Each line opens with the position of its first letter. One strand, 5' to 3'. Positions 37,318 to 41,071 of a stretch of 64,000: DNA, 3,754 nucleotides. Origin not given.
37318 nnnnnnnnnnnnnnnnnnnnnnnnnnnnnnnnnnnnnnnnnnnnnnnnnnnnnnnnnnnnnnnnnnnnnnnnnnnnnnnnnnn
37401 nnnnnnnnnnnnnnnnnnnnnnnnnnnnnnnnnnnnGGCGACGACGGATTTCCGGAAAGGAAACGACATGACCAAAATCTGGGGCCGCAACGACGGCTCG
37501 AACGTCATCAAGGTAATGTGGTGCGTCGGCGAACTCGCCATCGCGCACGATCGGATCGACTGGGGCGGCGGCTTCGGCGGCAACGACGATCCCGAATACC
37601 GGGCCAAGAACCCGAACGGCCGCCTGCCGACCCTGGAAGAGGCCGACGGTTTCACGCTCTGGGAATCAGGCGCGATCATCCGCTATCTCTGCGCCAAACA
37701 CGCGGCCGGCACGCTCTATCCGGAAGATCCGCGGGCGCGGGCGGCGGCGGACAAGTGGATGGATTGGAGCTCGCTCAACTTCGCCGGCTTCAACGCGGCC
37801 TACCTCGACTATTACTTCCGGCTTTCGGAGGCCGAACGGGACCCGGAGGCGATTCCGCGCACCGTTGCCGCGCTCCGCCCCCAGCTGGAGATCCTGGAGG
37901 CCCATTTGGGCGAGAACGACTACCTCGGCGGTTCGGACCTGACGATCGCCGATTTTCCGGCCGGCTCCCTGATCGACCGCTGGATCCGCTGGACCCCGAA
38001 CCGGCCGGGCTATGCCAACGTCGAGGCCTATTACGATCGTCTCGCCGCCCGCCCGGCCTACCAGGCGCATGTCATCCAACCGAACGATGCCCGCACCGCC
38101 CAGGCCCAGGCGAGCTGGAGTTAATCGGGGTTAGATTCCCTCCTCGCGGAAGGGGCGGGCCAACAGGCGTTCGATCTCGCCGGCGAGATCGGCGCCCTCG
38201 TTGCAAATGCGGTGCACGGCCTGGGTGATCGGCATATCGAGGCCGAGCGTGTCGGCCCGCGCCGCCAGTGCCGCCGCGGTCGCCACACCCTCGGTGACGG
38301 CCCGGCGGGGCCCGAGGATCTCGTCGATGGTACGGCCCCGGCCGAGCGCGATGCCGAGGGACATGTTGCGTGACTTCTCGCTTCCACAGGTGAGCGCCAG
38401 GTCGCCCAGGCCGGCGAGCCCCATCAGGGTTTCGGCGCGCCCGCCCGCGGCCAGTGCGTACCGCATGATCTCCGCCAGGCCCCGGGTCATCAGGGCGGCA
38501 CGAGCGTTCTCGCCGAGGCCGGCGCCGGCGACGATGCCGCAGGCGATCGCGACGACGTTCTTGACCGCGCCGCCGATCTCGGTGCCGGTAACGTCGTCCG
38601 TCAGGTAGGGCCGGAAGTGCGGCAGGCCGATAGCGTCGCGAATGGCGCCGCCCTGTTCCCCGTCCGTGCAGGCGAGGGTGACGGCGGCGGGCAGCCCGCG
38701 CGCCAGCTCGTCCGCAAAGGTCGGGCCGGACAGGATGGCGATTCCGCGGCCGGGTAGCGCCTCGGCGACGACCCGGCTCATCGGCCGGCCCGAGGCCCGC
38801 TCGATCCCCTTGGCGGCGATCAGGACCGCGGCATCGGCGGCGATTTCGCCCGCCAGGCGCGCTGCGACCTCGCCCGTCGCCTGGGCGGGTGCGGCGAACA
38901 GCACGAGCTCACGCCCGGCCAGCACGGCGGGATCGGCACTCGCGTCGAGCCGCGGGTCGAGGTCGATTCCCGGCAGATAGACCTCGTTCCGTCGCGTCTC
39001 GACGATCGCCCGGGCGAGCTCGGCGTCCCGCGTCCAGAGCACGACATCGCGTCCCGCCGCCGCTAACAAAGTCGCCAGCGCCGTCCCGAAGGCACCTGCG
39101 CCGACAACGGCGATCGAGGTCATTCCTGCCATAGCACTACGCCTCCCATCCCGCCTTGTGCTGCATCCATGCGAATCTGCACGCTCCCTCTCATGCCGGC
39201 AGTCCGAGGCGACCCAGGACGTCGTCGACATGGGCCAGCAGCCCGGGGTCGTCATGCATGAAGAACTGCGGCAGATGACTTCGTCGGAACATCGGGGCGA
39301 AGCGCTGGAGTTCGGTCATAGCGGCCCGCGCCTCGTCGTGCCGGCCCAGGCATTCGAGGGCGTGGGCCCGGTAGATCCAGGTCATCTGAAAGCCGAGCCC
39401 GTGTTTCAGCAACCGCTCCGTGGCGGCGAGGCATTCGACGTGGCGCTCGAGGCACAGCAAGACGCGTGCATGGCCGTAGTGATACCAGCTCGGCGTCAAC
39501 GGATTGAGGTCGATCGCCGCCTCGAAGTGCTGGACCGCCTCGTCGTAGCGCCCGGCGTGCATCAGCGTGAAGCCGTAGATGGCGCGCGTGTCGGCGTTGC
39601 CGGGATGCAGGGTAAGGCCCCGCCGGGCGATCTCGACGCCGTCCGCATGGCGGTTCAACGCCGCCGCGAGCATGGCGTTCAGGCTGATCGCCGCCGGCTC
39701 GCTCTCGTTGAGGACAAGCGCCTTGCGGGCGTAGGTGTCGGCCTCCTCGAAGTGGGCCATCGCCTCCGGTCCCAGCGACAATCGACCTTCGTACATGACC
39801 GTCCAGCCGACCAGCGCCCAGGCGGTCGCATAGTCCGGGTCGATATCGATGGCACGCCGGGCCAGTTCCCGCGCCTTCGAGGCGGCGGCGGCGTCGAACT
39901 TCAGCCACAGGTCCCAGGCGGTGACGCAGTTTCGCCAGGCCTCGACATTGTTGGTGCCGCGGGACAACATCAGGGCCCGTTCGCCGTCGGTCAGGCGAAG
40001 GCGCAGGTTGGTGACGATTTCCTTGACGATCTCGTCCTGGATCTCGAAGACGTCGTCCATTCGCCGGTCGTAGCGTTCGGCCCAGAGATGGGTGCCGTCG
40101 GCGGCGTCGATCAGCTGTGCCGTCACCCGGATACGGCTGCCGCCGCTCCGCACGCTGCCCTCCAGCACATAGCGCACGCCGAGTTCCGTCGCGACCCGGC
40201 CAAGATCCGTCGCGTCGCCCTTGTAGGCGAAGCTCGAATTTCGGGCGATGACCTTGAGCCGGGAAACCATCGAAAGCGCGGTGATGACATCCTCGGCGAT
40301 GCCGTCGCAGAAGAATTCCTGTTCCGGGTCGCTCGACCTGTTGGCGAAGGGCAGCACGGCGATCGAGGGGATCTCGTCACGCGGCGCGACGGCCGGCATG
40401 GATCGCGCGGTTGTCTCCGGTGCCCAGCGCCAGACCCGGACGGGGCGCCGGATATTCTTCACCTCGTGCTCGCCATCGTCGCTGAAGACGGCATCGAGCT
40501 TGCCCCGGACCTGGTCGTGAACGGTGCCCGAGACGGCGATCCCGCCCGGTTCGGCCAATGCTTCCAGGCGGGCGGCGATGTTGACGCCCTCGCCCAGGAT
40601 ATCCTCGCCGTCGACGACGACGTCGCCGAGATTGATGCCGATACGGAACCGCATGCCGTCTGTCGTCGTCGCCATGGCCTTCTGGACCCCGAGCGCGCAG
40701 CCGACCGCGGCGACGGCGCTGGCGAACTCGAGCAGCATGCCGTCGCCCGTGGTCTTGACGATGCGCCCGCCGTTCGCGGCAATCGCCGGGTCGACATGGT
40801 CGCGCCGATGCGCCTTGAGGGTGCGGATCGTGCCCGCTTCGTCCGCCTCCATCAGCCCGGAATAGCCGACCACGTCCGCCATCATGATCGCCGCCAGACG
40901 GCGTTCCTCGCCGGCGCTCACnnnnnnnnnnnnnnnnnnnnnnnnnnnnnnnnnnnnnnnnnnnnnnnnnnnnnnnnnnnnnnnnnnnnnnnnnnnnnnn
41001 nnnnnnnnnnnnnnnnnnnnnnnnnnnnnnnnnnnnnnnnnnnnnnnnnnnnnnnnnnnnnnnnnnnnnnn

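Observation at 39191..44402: Tandem, translationally coupled triplication of cyclase-TolB_N-TPR signalling proteins (5 paralogs in the window)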

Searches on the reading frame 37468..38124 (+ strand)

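Call 20: search_protein_families(library=pfam, proteins=[window:37468-38124:+], max_evalue=0.001)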
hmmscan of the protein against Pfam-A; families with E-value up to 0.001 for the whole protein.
window:37468-38124:+ (218 aa): 6 families
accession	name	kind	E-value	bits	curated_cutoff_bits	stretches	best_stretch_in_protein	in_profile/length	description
PF13417.12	GST_N_3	-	2.4e-09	37.9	22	1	12-79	9-72/75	Glutathione S-transferase, N-terminal domain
PF13409.12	GST_N_2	-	5.6e-09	36.9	25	1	15-76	7-69/70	Glutathione S-transferase, N-terminal domain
PF02798.26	GST_N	-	4.2e-08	33.8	20.9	1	12-74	13-74/76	Glutathione S-transferase, N-terminal domain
PF13410.11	GST_C_2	-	2.3e-07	31.2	24.9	1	126-191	1-69/69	Glutathione S-transferase, C-terminal domain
PF00043.30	GST_C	-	1.7e-06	28.6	20.7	1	123-196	18-93/93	Glutathione S-transferase, C-terminal domain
PF14497.11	GST_C_3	-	0.00018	22.1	21.6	1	136-197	31-96/104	Glutathione S-transferase, C-terminal domain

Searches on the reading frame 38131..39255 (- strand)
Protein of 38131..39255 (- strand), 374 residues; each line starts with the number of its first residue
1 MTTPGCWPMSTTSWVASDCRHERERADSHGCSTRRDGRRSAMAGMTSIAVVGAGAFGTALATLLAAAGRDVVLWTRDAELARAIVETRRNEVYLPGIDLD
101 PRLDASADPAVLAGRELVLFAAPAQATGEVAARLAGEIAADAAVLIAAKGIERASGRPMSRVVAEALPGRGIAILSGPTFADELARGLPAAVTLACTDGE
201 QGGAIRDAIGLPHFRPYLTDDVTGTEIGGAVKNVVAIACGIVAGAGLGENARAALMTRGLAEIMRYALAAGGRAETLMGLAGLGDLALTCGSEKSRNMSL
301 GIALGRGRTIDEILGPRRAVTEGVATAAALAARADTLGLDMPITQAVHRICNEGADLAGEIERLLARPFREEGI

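Call 20: search_protein_families(library=pfam, proteins=[window:38131-39255:-], max_evalue=0.001)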
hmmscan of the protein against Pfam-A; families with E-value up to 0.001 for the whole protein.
window:38131-39255:- (374 aa): 7 families
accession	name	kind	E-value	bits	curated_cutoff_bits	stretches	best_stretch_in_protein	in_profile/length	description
PF07479.19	NAD_Gly3P_dh_C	-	1.6e-48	165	25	1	221-357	1-137/142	NAD-dependent glycerol-3-phosphate dehydrogenase C-terminus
PF01210.29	NAD_Gly3P_dh_N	-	2.6e-41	141.7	23.1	1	47-199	1-155/158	NAD-dependent glycerol-3-phosphate dehydrogenase N-terminus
PF20618.3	GPD_NAD_C_bact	-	9.4e-18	65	27.6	1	281-347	1-66/66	Bacterial GPD, NAD-dependent C-terminal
PF02558.23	ApbA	-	5.5e-10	39.5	22.2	1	48-153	1-105/150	Ketopantoate reductase PanE/ApbA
PF03807.23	F420_oxidored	-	4e-06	27.8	21.6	1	48-137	2-80/94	NADP oxidoreductase coenzyme F420-dependent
PF02737.24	3HCDH_N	-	0.00031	21.2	22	1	48-87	2-41/180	3-hydroxyacyl-CoA dehydrogenase, NAD binding domain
PF13450.12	NAD_binding_8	-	0.001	19.8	21.9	1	50-78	1-29/68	NAD(P)-binding Rossmann-like domain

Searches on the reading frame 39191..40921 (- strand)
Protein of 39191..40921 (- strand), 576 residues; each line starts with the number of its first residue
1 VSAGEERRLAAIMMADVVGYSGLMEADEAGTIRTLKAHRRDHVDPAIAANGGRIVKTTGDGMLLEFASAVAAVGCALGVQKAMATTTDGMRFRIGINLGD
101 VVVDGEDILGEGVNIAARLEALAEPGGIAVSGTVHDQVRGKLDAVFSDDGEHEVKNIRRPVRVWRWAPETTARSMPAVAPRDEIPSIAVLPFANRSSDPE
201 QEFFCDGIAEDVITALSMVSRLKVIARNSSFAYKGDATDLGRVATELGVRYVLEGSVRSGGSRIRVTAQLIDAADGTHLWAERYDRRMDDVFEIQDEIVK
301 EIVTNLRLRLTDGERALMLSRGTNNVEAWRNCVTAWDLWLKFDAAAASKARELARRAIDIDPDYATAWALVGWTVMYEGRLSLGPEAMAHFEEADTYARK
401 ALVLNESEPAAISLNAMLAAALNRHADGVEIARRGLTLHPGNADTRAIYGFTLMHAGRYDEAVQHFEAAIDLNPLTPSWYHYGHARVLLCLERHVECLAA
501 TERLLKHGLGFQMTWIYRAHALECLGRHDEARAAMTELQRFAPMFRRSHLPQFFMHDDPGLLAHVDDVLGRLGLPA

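Call 7: search_protein_families(library=pfam, proteins=[window:39191-40921:-], max_evalue=0.1)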
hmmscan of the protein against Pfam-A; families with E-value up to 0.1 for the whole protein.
window:39191-40921:- (576 aa): 21 families
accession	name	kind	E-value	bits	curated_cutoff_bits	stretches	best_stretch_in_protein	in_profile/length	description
PF07719.23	TPR_2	-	6.5e-13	48.2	27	2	449-474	7-32/34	Tetratricopeptide repeat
PF13428.12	TPR_14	-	4.1e-11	42.8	23.5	1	446-481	4-39/44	Tetratricopeptide repeat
PF00211.25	Guanylate_cyc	-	5.8e-10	39.5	21.9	1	10-156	9-172/183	Adenylate and Guanylate cyclase catalytic domain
PF00515.34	TPR_1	-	4.7e-09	36.1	27.8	1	450-474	8-32/34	Tetratricopeptide repeat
PF14559.12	TPR_19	-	8.4e-09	36.1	25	1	421-479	3-61/68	Tetratricopeptide repeat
PF13431.12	TPR_17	-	3.5e-08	33.5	24.4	1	433-464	3-34/34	Tetratricopeptide repeat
PF13414.12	TPR_11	-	4.1e-07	30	26.8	1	456-480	7-31/42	TPR repeat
PF13181.12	TPR_8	-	8.9e-07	29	25.7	1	449-474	7-32/34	Tetratricopeptide repeat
PF13432.12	TPR_16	-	8.5e-05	23.4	32.7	1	416-474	4-62/65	Tetratricopeptide repeat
PF25062.1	ARM_TT21_N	-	0.00062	20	40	0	347-396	116-164/222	Tetratricopeptide repeat protein 21 N-terminal ARM repeat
PF13424.12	TPR_12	-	0.00075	20.1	30.1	2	439-471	41-73/77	Tetratricopeptide repeat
PF13371.12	TPR_9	-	0.0013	19.1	35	1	419-474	5-60/73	Tetratricopeptide repeat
PF12895.13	ANAPC3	-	0.0026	18.4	27.2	0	390-468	4-81/82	Anaphase-promoting complex, cyclosome, subunit 3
PF13176.12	TPR_7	-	0.0048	17.3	27.9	0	453-475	9-33/36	Tetratricopeptide repeat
PF04052.18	TolB_N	-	0.0058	17.2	22.4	1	182-278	10-105/106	TolB amino-terminal domain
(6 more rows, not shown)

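Call 40: search_protein_families(library=ncbifam, proteins=[window:39191-40921:-], max_evalue=0.001)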
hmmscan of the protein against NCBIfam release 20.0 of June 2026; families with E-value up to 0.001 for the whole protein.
window:39191-40921:- (576 aa): 10 families
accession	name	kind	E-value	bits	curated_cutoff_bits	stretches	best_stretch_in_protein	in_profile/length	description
NF058673.1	LipAdnlyCyLipJMY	equivalog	9.4e-22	77.3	800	1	4-158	290-441/449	bifunctional lipase/adenylate cyclase LipJ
TIGR04510.1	mod_pep_cyc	subfamily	1.4e-12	47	400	1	236-540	303-596/814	putative peptide modification system cyclase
TIGR02521.1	type_IV_pilW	equivalog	1.4e-09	37.9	154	1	390-473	46-129/234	type IV pilus biogenesis/stability protein PilW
NF007540.1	PRK10153.1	equivalog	5.6e-08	32.1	400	1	197-367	218-380/516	lysine decarboxylation/transport transcriptional activator CadC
TIGR02917.1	PEP_TPR_lipo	equivalog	8.8e-07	27.2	312.2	0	346-381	174-209/899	XrtA/PEP-CTERM system TPR-repeat protein PrsT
NF052415.1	T3SS_chap_SctY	equivalog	1.6e-06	28.6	70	1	450-538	13-103/106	type III secretion apparatus assembly chaperone SctY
NF033762.1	social_mot_Tgl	equivalog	6.8e-06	25.6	225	1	383-470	39-127/252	social motility TPR repeat lipoprotein Tgl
NF040959.1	MamA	equivalog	1.1e-05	25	200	1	390-479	86-175/204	magnetosome protein MamA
NF009037.0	PRK12370.1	equivalog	8.1e-05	21.2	589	1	391-474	320-403/553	HilA/EilA family virulence transcriptional regulator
NF011721.1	PRK15174.1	equivalog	0.00047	18.5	1200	1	428-555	269-391/656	Vi polysaccharide transport protein VexE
